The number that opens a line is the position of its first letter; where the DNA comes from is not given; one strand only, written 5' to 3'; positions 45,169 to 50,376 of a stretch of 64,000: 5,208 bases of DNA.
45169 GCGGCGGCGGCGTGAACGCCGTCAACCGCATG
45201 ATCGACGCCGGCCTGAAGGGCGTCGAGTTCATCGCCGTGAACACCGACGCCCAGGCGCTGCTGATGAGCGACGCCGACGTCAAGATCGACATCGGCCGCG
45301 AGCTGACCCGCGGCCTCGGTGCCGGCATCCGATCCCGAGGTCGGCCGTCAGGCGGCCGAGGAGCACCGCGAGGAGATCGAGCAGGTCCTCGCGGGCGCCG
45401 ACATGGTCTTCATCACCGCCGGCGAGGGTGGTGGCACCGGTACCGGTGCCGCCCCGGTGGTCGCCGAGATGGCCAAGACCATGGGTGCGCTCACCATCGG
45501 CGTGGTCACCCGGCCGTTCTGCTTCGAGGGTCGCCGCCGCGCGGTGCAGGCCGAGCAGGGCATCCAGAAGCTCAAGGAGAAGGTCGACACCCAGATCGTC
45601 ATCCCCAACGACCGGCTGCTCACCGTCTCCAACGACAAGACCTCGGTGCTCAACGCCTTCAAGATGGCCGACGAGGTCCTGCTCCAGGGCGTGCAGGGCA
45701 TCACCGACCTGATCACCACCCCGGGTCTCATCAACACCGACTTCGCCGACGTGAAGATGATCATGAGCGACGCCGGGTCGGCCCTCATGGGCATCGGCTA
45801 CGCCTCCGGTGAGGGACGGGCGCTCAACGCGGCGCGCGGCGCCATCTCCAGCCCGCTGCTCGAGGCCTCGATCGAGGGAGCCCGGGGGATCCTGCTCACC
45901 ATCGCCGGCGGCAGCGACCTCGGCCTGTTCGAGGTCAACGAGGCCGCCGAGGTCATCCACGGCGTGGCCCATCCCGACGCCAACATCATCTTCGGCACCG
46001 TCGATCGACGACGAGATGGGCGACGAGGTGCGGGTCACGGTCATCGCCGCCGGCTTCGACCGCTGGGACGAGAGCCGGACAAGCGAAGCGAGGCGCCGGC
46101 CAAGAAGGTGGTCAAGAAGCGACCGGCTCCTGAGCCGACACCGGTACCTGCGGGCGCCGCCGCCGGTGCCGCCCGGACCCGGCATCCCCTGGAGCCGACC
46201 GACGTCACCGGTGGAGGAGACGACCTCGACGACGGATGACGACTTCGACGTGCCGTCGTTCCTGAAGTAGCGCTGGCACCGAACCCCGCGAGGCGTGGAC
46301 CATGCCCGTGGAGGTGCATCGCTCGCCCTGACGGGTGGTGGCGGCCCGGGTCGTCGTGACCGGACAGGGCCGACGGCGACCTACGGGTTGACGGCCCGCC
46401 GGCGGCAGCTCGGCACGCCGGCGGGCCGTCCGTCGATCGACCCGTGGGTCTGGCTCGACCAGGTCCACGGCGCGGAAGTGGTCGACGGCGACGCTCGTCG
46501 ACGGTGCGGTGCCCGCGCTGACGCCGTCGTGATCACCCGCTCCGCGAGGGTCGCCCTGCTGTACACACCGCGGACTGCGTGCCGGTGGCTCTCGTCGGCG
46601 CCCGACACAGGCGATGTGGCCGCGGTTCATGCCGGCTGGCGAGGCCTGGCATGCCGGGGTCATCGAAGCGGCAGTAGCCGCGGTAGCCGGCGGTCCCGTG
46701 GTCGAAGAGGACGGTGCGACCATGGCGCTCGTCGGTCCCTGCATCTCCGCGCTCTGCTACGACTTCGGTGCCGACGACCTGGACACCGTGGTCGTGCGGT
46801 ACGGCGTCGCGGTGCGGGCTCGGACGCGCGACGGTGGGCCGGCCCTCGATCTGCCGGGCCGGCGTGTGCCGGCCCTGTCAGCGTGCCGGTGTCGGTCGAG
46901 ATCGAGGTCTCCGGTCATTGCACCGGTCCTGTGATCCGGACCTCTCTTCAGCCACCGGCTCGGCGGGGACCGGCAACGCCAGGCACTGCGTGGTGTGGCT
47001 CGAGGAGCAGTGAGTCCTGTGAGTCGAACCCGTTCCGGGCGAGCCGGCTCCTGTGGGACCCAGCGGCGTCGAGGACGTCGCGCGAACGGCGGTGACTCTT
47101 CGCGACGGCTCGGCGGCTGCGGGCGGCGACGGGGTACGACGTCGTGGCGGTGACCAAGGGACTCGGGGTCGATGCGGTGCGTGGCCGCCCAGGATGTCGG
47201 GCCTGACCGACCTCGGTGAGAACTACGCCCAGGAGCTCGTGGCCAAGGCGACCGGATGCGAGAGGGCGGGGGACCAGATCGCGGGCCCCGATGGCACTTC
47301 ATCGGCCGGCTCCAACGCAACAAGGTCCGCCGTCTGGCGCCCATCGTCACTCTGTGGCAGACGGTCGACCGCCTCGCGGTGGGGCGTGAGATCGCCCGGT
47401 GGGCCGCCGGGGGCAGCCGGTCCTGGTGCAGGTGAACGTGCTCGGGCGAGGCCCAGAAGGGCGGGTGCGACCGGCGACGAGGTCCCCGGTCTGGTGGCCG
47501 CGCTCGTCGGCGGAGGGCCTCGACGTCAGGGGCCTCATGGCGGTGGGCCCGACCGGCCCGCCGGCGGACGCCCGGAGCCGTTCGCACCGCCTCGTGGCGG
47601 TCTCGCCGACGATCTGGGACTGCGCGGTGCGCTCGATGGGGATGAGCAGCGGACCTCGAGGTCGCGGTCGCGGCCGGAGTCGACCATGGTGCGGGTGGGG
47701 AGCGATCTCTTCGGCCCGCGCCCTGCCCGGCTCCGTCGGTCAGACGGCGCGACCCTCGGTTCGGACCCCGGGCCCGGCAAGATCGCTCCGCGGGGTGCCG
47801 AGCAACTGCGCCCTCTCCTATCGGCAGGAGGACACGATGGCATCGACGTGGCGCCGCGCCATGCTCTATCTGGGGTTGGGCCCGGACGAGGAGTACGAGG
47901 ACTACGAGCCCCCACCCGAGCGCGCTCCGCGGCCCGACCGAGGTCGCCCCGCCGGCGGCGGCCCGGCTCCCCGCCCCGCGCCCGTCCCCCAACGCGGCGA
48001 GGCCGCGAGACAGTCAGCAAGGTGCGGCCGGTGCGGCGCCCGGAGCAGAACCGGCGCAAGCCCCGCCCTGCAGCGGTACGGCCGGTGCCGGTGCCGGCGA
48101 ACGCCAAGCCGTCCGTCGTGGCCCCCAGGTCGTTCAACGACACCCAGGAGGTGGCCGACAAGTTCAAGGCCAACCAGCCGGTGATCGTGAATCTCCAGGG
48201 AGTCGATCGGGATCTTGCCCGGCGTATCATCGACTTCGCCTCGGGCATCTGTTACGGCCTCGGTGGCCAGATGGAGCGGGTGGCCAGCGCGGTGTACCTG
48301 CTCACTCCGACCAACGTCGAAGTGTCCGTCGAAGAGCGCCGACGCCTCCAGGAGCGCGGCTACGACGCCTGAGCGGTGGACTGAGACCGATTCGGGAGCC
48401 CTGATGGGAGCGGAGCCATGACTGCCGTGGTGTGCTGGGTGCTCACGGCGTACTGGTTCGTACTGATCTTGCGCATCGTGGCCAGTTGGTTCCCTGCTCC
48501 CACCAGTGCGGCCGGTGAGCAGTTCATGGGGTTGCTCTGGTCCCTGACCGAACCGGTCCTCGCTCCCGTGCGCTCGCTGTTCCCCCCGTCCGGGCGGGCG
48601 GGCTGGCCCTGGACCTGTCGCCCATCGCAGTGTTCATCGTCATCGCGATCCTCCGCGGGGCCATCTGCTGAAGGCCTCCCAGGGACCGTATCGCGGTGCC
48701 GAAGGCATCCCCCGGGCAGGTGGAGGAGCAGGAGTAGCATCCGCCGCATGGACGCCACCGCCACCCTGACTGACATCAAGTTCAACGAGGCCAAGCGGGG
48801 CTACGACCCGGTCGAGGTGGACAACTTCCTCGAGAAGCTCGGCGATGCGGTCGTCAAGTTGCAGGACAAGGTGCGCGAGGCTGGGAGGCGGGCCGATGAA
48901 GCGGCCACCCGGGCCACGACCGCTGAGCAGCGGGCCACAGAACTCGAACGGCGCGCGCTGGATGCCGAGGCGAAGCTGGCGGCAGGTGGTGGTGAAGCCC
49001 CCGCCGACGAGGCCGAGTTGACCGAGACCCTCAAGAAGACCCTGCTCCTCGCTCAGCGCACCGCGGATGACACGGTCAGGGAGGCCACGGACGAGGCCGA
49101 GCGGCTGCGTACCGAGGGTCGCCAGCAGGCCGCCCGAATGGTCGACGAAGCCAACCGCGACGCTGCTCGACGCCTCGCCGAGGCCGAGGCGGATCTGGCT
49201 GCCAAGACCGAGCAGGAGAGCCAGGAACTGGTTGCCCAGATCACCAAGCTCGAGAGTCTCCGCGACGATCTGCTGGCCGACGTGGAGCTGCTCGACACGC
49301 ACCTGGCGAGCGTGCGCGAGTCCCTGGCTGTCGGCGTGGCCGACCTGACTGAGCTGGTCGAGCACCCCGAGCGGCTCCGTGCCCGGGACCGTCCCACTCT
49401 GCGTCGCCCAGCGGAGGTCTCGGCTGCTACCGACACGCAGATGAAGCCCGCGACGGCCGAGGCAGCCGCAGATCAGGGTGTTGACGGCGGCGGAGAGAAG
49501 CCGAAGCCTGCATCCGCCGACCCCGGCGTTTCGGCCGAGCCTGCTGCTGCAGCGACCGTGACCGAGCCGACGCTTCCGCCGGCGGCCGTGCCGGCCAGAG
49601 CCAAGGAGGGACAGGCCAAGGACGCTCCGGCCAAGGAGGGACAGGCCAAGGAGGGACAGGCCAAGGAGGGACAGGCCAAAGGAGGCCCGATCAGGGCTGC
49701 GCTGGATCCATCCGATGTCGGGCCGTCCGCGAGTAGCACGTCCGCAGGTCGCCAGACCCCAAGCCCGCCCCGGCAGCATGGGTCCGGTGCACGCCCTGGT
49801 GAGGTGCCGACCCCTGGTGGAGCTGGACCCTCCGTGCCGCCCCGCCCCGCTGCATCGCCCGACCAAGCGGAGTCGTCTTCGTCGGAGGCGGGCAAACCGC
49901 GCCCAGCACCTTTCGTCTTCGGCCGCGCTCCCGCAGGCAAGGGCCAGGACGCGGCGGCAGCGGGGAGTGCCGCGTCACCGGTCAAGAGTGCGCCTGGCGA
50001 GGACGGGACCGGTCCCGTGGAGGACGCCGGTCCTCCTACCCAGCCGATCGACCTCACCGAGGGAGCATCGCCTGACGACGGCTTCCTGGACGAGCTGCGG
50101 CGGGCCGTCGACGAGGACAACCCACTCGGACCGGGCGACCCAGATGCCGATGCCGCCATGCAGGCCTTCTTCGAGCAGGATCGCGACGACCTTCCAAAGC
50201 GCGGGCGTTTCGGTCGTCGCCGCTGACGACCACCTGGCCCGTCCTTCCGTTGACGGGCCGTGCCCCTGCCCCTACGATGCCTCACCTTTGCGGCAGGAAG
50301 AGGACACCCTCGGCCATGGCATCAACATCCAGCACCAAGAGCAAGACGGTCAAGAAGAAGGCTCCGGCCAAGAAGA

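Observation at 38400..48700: About 10 kb of the dcw cluster (murD to yggT) is riddled with single-base frameshifts while conserved motifs stay intact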

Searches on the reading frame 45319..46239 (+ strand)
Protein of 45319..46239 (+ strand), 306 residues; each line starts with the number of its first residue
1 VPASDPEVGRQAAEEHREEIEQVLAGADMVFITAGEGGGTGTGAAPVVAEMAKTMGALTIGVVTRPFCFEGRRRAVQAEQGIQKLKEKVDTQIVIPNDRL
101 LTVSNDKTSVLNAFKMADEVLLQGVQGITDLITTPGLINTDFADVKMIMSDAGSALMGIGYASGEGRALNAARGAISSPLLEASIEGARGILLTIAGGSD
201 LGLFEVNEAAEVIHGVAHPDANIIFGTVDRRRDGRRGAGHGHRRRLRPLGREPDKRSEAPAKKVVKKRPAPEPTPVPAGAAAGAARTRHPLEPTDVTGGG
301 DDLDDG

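Call 6: search_protein_families(library=pfam, proteins=[window:45319-46239:+])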
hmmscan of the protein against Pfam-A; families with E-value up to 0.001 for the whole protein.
window:45319-46239:+ (306 aa): 2 families
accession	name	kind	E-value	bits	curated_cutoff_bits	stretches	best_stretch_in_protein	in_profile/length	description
PF00091.31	Tubulin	-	7e-32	111.7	33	1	4-104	83-189/190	Tubulin/FtsZ family, GTPase domain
PF12327.13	FtsZ_C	-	3.1e-26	91.9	27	1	153-228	1-76/95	FtsZ family, C-terminal domain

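Call 48: list_cluster_members(proteins=[window:45319-46236:+, window:45119-45709:+, window:45156-45809:+, window:38442-39329:+, window:39086-39937:+, window:40110-41249:+, window:40748-41701:+, window:47053-48369:+, window:48418-50223:+, window:33325-35019:+])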
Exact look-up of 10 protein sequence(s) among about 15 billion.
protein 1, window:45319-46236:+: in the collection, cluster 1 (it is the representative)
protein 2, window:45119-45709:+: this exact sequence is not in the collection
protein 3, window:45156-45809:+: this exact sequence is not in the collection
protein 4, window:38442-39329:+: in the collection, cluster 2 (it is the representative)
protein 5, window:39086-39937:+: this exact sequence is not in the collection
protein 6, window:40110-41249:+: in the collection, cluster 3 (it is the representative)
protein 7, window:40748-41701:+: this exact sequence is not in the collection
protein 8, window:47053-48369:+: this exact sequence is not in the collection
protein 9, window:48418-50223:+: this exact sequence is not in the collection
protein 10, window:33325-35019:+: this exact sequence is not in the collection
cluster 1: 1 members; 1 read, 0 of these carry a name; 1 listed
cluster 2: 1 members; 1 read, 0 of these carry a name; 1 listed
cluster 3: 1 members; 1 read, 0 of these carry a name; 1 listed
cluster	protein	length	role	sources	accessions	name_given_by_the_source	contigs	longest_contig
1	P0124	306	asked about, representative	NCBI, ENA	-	-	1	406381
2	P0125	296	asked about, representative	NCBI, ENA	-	-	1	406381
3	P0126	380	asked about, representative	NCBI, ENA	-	-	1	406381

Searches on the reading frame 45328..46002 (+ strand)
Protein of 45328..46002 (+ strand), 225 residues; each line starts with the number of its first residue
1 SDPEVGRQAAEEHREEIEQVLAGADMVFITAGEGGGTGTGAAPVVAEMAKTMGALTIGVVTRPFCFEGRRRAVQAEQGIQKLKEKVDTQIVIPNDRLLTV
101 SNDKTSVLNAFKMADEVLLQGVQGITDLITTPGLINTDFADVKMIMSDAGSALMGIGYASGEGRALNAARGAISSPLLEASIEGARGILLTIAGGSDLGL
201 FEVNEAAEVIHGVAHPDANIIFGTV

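Call 7: find_related_loci(query=window:45328-46002:+, collection=genome_contigs, flank=10000)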
Query window:45328-46002:+ (225 aa) in genome_contigs; peptide patterns used: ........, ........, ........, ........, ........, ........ (x = any residue, [..] = any of these).
599 stretches matched a pattern (row limit reached: there are more); 555 encode a relative of the query (tblastn E <= 1e-3); the best 80 are kept; 80 distinct loci.
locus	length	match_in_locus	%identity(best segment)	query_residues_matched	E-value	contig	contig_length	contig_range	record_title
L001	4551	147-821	93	1-225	2e-128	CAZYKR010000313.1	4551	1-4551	MAG TPA_asm: uncultured Iamiaceae bacterium isolate SRP292972_co1_123 genome assembly, contig: NODE_7620_length_4551_cov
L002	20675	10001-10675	92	1-225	2e-125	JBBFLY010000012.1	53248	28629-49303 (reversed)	MAG: Acidimicrobiales bacterium isolate Uz-U4-37 NODE_12_length_53248_cov_4.227831, whole genome shotgun sequence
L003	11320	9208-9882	90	1-225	2e-124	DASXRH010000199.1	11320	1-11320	MAG TPA_asm: Acidimicrobiales bacterium isolate SMAG_U4634 k141_1413748, whole genome shotgun sequence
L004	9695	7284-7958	90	1-225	5e-124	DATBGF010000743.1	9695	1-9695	MAG TPA_asm: Acidimicrobiales bacterium isolate SMAG_U3830 k141_5898223, whole genome shotgun sequence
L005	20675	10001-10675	91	1-225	5e-124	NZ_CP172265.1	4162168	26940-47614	Aquihabitans daechungensis strain DSM 27986 chromosome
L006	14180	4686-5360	89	1-225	2e-123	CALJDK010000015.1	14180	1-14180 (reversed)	MAG: uncultured Acidimicrobiales bacterium isolate R2_Bin_MAXBIN__011_sub_1 genome assembly, contig: c_000002057110, who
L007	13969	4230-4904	90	1-225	3e-123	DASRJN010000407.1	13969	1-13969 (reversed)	MAG TPA_asm: Acidimicrobiales bacterium isolate SMAG_U10137 k141_102853, whole genome shotgun sequence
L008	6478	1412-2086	89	1-225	1e-122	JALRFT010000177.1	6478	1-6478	MAG: Acidimicrobiales bacterium isolate LJ.14 LJ_1590734, whole genome shotgun sequence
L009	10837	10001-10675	88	1-225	5e-122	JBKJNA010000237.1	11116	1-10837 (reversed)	MAG: Acidimicrobiales bacterium isolate ant_bin.349 S1Ck117_2929733_flag_0_multi_18.1273_len_11116, whole genome shotgun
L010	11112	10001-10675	88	1-225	2e-121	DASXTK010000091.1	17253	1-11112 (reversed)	MAG TPA_asm: Acidimicrobiales bacterium isolate SMAG_U4690 k141_309677, whole genome shotgun sequence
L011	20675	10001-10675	87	1-225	7e-121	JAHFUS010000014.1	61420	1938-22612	MAG: Actinomycetes bacterium isolate nzgw85 NODE_367_length_61421_cov_27.532121, whole genome shotgun sequence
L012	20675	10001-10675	88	1-225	3e-121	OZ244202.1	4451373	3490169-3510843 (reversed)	MAG: Acidimicrobiales bacterium isolate c26384db-3239-4ddf-b8ae-d2c5db579604 genome assembly, chromosome: 1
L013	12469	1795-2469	88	1-225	5e-121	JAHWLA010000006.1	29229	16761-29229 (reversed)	MAG: Actinomycetota bacterium isolate 0813_bin7 NODE_394_length_29229_cov_7.167101, whole genome shotgun sequence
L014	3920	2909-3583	88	1-225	5e-123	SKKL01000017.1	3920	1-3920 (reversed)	MAG: Acidimicrobiales bacterium isolate CSSed162cmA_159 CSSed16-2cmA-130451, whole genome shotgun sequence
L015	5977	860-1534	94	1-225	7e-121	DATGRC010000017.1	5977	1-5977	MAG TPA_asm: Acidimicrobiales bacterium isolate SMAG_U10441 k141_17252, whole genome shotgun sequence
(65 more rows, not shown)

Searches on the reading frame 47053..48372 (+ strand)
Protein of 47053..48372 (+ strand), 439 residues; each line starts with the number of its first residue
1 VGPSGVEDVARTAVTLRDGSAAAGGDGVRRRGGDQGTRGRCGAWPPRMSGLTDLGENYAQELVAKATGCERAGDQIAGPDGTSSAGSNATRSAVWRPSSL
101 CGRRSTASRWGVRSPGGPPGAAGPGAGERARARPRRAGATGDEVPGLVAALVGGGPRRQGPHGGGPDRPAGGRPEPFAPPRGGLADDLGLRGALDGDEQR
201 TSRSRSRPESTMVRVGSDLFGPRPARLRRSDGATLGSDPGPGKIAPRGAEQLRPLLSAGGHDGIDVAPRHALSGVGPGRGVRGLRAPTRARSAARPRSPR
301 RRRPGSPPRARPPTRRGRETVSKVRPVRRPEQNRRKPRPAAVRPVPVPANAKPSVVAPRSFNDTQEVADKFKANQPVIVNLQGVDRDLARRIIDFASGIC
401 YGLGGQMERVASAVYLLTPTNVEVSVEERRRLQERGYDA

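Call 6: search_protein_families(library=pfam, proteins=[window:47053-48372:+])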
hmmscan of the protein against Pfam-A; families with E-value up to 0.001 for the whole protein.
window:47053-48372:+ (439 aa): 1 family
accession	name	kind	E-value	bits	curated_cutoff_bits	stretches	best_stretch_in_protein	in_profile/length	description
PF04472.17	SepF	-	1.2e-26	93.1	27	1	355-424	3-72/72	Cell division protein SepF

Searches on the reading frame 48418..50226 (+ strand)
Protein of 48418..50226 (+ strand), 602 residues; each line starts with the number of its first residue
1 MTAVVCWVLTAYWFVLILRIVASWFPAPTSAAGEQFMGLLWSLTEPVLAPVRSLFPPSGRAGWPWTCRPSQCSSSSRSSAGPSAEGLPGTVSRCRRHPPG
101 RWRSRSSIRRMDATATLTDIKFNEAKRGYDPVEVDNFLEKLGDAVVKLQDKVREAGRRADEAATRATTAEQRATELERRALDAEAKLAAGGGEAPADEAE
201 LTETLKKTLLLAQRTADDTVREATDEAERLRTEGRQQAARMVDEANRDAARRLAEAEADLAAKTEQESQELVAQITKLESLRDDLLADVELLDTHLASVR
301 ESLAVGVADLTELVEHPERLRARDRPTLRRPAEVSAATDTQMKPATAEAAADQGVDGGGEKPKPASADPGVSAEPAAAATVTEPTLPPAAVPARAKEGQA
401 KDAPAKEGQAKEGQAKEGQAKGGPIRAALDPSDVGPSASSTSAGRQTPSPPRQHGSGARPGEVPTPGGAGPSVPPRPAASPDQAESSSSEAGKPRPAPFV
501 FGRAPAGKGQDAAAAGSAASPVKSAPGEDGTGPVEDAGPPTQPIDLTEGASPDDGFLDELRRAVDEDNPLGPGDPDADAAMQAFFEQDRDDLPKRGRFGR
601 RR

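Call 6: search_protein_families(library=pfam, proteins=[window:48418-50226:+])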
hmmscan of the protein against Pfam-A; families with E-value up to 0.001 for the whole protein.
window:48418-50226:+ (602 aa): 2 families
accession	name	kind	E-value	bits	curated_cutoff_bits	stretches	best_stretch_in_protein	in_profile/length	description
PF05103.18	DivIVA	-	2.1e-14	54.1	28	2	198-267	58-126/131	DivIVA protein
PF02325.22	YGGT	-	1.8e-10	41.5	27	1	7-57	2-49/70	YGGT family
